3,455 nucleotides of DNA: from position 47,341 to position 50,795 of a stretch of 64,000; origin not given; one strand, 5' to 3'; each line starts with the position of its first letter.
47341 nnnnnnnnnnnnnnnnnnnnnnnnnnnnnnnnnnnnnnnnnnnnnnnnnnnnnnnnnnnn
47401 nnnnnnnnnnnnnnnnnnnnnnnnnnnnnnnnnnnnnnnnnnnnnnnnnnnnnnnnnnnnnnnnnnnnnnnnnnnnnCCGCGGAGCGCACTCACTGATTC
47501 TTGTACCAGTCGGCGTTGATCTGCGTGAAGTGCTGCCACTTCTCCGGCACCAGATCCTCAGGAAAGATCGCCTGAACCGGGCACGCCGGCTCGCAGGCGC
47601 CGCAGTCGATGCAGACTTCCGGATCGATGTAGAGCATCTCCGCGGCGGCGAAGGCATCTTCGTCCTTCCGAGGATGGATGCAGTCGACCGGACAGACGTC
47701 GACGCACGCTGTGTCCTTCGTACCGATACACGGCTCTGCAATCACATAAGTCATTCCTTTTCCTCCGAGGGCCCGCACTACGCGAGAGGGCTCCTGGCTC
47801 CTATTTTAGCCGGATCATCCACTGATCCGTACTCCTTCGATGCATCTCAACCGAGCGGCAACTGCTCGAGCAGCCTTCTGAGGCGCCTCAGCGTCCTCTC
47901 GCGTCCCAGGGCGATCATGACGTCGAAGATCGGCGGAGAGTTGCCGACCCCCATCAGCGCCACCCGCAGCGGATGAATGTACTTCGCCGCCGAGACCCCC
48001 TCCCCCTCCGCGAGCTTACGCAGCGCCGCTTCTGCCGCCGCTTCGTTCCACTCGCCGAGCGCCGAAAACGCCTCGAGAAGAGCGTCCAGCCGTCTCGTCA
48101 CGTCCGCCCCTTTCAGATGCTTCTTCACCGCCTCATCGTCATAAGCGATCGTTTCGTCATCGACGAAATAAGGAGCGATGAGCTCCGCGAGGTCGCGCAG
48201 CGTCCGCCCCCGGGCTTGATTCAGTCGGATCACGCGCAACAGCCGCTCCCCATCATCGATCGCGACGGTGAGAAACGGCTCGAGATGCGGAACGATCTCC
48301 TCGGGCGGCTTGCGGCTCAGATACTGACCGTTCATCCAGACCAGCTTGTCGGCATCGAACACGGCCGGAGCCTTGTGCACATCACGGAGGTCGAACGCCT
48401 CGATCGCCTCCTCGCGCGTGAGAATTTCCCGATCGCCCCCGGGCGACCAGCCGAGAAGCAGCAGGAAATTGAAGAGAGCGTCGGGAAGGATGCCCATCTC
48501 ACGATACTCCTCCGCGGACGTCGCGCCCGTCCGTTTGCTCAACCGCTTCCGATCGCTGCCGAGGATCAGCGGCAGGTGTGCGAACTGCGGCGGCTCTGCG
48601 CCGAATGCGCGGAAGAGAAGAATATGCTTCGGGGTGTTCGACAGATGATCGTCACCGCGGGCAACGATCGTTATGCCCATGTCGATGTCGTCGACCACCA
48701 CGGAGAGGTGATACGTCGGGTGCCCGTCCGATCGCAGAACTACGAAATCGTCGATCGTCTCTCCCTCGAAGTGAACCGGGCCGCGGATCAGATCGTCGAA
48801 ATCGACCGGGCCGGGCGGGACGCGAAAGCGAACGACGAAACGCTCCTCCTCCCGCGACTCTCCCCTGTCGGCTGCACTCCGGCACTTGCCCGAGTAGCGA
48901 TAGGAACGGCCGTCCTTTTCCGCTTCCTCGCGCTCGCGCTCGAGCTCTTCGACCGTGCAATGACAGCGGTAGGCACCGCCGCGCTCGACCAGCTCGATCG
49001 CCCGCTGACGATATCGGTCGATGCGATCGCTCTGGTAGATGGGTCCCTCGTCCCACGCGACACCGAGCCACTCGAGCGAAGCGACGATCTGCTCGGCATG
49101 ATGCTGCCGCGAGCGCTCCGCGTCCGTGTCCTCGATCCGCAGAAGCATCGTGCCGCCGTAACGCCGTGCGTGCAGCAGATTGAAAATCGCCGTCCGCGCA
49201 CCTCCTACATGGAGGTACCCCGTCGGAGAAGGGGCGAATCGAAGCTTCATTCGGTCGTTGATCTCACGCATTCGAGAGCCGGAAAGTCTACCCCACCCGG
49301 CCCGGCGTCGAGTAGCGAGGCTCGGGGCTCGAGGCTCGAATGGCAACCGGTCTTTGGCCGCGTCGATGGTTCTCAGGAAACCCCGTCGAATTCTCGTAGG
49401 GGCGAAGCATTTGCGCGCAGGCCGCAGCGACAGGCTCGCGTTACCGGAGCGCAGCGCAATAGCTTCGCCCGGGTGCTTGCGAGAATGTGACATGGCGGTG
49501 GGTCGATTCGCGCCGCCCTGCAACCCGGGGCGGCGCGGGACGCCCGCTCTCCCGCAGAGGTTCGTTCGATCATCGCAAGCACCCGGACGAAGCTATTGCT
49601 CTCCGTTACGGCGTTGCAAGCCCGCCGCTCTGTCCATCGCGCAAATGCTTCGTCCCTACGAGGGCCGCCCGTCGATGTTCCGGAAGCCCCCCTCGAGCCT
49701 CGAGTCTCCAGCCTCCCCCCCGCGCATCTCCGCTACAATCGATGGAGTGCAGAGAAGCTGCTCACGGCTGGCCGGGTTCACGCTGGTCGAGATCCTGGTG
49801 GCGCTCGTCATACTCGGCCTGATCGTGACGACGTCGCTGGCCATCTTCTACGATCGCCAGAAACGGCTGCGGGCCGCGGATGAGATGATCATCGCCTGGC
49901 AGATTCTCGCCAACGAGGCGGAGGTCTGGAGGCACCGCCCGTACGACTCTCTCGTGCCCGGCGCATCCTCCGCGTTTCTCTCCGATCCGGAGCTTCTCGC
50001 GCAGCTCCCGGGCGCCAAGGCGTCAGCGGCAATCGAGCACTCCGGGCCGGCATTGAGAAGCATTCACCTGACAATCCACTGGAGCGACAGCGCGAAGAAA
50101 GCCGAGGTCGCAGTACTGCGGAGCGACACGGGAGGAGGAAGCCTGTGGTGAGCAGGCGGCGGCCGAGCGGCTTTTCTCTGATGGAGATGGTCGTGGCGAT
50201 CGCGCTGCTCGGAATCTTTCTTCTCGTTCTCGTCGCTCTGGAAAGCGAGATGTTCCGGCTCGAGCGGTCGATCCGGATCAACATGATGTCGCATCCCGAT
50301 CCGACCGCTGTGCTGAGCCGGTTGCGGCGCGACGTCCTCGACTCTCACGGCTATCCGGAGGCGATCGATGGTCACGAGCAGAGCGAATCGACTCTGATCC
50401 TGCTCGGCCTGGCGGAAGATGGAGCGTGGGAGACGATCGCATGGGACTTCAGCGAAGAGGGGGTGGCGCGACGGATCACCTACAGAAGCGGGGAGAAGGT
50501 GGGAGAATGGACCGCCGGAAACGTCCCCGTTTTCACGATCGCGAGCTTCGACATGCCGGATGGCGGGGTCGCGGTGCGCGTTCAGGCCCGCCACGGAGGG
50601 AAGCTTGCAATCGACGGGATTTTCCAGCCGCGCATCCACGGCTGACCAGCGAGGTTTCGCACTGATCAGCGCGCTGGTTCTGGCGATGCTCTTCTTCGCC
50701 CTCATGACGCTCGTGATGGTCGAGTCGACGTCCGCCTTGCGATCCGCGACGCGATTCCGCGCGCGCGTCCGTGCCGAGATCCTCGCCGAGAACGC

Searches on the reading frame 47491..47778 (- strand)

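Call 49: search_protein_families(library=pfam, proteins=[window:47491-47778:-], max_evalue=0.001)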
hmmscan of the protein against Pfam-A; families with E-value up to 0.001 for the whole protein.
window:47491-47778:- (95 aa): 12 families
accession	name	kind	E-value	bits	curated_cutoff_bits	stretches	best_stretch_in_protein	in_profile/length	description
PF00037.32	Fer4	-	1e-11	44.6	21.1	1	50-71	2-23/24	4Fe-4S binding domain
PF12838.12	Fer4_7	-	1.9e-09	38.3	27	1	17-70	2-52/52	4Fe-4S dicluster domain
PF14697.11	Fer4_21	-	1.4e-08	35.1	35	1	51-71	3-26/59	4Fe-4S dicluster domain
PF12797.12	Fer4_2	-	1.6e-08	34.4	24.5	1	49-68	3-22/22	4Fe-4S binding domain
PF12837.12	Fer4_6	-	2.8e-08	33.7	25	1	50-71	3-24/24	4Fe-4S binding domain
PF13484.11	Fer4_16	-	1.1e-07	33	30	1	56-74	2-20/66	4Fe-4S double cluster binding domain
PF13237.11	Fer4_10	-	1.2e-07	32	25.5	1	49-69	2-23/53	4Fe-4S dicluster domain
PF12800.12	Fer4_4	-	1.7e-06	28.3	24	1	53-68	1-16/17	4Fe-4S binding domain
PF13187.11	Fer4_9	-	2.7e-06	27.7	27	1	23-71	6-52/52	4Fe-4S dicluster domain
PF13183.11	Fer4_8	-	3e-06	28.1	27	1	55-73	4-22/68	4Fe-4S dicluster domain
PF25160.1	LdpA_Fe-S-bd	-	0.00014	22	27.6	1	24-71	8-43/49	LdpA Fe-S cluster-binding domain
PF12798.12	Fer4_3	-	0.0002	22.4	27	0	56-70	1-15/15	4Fe-4S binding domain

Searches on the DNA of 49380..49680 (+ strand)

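Call 89: search_dna_similar(query=window:49380-49680:+, collection=plasmids, mode=distant, max_evalue=0.001, max_rows=10)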
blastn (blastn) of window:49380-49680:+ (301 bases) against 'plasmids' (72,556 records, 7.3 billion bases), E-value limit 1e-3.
No match.
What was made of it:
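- Tried and rejected: The plasmid collection gave no hit for the B-A-B composite (call 89).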

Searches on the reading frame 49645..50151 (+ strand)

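Call 30: search_protein_families(library=pfam, proteins=[window:49645-50151:+], max_evalue=0.01)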
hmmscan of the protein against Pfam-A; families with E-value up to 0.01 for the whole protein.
window:49645-50151:+ (168 aa): 1 family
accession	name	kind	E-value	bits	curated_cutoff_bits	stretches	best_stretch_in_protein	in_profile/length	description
PF07963.17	N_methyl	-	1.8e-06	27.7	21.2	1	43-63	5-25/27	Prokaryotic N-terminal methylation motif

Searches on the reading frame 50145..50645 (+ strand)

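Call 30: search_protein_families(library=pfam, proteins=[window:50145-50645:+], max_evalue=0.01)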
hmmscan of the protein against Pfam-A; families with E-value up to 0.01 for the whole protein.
window:50145-50645:+ (166 aa): 1 family
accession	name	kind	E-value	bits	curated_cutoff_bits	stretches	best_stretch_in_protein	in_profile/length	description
PF07963.17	N_methyl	-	5.2e-07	29.4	21.2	1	4-29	1-26/27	Prokaryotic N-terminal methylation motif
